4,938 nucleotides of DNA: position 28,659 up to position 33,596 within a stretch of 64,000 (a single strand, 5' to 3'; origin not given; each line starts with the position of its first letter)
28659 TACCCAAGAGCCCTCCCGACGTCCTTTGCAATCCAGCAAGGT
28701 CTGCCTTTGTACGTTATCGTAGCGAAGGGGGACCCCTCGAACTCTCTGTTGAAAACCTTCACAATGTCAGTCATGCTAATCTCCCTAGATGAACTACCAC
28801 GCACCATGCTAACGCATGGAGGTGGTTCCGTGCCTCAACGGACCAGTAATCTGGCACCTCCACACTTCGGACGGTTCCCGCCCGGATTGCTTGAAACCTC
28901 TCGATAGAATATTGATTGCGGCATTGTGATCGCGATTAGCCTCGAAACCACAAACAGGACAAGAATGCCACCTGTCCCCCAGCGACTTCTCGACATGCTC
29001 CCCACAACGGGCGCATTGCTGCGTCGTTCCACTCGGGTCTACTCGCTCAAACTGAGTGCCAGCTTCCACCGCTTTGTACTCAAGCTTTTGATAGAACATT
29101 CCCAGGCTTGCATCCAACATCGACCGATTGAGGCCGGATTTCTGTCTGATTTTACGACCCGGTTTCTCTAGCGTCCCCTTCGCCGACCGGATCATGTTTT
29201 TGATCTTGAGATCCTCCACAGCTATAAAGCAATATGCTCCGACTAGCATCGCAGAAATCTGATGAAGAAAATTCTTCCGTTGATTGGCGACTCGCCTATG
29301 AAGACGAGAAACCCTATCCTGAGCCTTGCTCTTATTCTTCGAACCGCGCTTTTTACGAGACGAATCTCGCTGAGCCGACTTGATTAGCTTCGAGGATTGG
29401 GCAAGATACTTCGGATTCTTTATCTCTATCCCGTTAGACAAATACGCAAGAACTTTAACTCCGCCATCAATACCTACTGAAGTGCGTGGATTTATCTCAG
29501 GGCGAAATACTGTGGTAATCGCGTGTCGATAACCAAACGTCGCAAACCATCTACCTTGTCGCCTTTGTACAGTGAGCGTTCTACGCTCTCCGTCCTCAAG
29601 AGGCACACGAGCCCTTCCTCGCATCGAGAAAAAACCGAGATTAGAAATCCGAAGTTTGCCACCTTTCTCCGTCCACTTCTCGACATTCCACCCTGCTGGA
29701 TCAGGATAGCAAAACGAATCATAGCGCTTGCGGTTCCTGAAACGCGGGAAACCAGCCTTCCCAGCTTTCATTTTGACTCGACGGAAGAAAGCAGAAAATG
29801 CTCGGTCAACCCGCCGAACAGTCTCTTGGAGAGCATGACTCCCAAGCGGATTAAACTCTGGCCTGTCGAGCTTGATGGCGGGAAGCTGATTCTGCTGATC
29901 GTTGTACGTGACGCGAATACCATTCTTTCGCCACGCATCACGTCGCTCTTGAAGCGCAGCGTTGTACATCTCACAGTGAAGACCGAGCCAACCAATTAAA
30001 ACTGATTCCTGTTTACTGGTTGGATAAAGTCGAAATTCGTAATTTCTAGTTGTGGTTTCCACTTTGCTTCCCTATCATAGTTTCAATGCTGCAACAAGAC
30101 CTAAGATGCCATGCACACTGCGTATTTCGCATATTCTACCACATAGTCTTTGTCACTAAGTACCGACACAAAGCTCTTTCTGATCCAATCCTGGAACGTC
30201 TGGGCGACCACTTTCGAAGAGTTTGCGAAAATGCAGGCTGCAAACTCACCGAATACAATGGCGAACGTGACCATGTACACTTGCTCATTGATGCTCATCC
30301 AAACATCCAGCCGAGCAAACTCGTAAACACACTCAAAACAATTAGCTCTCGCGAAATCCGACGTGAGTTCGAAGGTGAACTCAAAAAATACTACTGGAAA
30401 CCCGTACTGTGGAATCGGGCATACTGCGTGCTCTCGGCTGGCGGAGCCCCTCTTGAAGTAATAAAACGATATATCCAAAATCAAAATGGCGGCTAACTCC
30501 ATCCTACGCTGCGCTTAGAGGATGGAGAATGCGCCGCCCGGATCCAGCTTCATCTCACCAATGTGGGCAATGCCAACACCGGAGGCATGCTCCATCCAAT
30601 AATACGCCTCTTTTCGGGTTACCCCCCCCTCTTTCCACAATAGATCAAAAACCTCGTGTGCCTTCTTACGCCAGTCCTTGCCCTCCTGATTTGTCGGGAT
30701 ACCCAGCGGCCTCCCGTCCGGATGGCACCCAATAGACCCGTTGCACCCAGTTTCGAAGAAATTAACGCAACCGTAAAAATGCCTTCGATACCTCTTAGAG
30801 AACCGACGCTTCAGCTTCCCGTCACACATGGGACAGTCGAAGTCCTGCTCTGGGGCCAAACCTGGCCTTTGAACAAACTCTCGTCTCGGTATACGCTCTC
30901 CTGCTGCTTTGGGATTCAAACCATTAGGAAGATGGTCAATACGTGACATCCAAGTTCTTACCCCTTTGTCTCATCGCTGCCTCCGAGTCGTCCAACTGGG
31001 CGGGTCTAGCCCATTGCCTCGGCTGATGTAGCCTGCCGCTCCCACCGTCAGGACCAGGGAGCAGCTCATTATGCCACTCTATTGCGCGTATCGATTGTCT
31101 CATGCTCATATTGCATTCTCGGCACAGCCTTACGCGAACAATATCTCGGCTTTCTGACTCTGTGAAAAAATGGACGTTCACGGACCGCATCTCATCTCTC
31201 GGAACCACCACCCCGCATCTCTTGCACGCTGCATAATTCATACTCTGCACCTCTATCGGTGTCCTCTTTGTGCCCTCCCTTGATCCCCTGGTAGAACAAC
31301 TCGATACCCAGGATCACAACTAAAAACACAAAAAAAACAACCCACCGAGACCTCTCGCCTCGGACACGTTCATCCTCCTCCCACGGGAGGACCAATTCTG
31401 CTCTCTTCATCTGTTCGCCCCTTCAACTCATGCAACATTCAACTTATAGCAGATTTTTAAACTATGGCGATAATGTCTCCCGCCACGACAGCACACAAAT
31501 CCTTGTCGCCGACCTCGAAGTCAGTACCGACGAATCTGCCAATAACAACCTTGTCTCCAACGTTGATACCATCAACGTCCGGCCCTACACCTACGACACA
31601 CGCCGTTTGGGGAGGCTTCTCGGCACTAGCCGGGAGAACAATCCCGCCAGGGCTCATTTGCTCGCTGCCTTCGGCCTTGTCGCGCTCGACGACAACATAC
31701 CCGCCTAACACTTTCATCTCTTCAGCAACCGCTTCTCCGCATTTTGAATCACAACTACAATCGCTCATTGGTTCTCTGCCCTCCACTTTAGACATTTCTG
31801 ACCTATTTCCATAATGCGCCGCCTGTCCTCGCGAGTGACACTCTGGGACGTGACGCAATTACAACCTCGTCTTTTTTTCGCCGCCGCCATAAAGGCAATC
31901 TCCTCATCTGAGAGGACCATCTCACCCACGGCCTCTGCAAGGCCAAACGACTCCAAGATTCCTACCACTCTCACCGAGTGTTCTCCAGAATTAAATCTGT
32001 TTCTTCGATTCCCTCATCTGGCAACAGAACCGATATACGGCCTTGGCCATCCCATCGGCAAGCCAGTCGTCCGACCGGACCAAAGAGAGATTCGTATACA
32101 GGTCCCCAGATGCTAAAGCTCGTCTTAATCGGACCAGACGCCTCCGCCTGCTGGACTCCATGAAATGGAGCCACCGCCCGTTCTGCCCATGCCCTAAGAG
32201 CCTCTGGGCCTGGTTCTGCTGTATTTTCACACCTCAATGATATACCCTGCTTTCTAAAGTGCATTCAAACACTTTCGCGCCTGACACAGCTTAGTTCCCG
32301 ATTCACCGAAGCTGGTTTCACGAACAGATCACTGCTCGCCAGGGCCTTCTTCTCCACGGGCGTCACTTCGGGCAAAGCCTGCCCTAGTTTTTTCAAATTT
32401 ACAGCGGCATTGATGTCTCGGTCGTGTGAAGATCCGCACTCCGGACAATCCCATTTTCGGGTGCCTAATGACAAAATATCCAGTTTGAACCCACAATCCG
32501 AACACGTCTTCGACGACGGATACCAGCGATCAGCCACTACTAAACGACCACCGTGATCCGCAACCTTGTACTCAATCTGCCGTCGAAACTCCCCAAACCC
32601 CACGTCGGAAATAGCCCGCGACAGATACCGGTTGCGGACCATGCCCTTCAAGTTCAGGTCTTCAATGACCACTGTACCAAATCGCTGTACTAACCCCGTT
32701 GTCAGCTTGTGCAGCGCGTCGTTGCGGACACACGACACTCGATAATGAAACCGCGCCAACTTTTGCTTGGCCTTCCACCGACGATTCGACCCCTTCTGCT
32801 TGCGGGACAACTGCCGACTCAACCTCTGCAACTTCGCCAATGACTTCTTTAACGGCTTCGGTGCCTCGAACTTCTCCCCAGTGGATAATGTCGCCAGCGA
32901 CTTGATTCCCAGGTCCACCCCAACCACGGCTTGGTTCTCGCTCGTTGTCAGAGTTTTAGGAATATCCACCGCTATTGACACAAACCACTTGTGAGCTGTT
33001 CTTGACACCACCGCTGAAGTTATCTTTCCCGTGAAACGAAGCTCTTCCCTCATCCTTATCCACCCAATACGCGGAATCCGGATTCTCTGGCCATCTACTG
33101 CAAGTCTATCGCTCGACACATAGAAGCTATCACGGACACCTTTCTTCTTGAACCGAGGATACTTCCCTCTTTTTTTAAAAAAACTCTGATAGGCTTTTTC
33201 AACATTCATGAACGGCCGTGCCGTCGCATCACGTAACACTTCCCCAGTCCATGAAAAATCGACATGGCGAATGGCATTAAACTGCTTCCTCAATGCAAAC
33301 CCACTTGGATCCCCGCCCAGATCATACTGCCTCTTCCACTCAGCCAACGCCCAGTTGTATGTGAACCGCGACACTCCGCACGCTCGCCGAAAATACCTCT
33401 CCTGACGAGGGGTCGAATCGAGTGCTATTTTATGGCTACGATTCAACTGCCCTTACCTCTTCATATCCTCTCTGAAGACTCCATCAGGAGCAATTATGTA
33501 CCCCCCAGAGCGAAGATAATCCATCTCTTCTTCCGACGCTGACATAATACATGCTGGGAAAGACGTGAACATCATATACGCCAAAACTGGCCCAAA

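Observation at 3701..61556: Twelve copies of a 16-bp palindrome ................, almost all intercistronic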

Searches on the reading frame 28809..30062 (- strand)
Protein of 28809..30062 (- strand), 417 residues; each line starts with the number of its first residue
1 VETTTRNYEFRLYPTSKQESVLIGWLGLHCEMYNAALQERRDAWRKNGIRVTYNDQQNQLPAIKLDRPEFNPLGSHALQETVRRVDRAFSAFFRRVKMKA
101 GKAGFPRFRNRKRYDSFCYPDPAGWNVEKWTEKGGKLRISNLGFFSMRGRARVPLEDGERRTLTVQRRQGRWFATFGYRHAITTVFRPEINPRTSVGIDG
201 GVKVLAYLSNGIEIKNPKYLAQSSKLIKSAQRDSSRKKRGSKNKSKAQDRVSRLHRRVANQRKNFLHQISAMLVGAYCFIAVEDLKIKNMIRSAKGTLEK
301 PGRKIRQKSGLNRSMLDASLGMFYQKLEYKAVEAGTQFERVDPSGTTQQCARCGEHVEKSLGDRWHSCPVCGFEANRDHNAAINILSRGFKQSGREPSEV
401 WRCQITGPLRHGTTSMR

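Call 7: search_protein_families(library=pfam, proteins=[window:28809-30062:-])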
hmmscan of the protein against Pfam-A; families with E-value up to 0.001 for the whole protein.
window:28809-30062:- (417 aa): 3 families
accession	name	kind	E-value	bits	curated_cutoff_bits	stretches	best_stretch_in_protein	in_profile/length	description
PF07282.18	Cas12f1-like_TNB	-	7.6e-23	80.9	26.3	1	321-385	2-60/60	Cas12f1-like, TNB domain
PF01385.25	OrfB_IS605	-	2.1e-22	80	30.5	1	188-293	11-119/120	Probable transposase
PF12323.14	HTH_OrfB_IS605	-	2.7e-09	36.8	21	1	1-48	1-46/47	Helix-turn-helix domain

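Call 8: search_protein_families(library=phrogs, proteins=[window:28809-30062:-])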
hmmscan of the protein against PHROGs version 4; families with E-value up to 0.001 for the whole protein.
window:28809-30062:- (417 aa): 5 families
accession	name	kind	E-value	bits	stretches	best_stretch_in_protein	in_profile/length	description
phrog_506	-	integration and excision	5.5e-99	333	1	2-396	4-371/403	transposase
phrog_12300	-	integration and excision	2.3e-45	156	1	158-387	28-239/286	transposase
phrog_13964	-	integration and excision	1.4e-36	127.3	1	5-255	2-237/237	transposase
phrog_17087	-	unknown function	1.4e-24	87.8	2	308-392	48-135/141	-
phrog_16792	-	unknown function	2.1e-09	38.8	1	234-391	9-159/180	-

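Call 31: find_related_loci(query=window:28809-30062:-, collection=genome_contigs, flank=2000)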
Query window:28809-30062:- (417 aa) in genome_contigs; peptide patterns used: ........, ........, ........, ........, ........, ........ (x = any residue, [..] = any of these).
59 stretches matched a pattern; 1 encode a relative of the query (tblastn E <= 1e-3); 1 distinct loci.
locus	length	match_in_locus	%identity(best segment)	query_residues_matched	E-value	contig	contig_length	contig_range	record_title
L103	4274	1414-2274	36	6-386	2e-38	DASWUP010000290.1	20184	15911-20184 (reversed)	MAG TPA_asm: Steroidobacteraceae bacterium isolate SMAG_U3606 k141_304174, whole genome shotgun sequence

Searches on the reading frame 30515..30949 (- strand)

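Call 34: search_protein_families(library=pfam, max_evalue=0.001, proteins=[window:30515-30949:-])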
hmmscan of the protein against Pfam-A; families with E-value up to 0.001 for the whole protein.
window:30515-30949:- (144 aa): 2 families
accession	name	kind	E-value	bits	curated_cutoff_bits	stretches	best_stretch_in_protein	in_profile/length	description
PF11672.13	DUF3268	-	3.1e-15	57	28.4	1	39-134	5-107/121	zinc-finger-containing domain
PF01396.24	Zn_ribbon_Top1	-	0.00087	19.5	32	0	38-64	3-27/39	Topoisomerase DNA binding C4 zinc finger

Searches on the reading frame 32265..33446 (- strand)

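Call 34: search_protein_families(library=pfam, max_evalue=0.001, proteins=[window:32265-33446:-])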
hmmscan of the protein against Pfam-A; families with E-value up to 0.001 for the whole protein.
window:32265-33446:- (393 aa): 3 families
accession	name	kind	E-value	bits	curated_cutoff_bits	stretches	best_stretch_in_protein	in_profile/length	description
PF01385.25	OrfB_IS605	-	1e-31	110.1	30.5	1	157-272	1-119/120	Probable transposase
PF07282.18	Cas12f1-like_TNB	-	3.7e-24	85.1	26.3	1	284-351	1-60/60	Cas12f1-like, TNB domain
PF12323.14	HTH_OrfB_IS605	-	5.7e-13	48.6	21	1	1-44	1-45/47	Helix-turn-helix domain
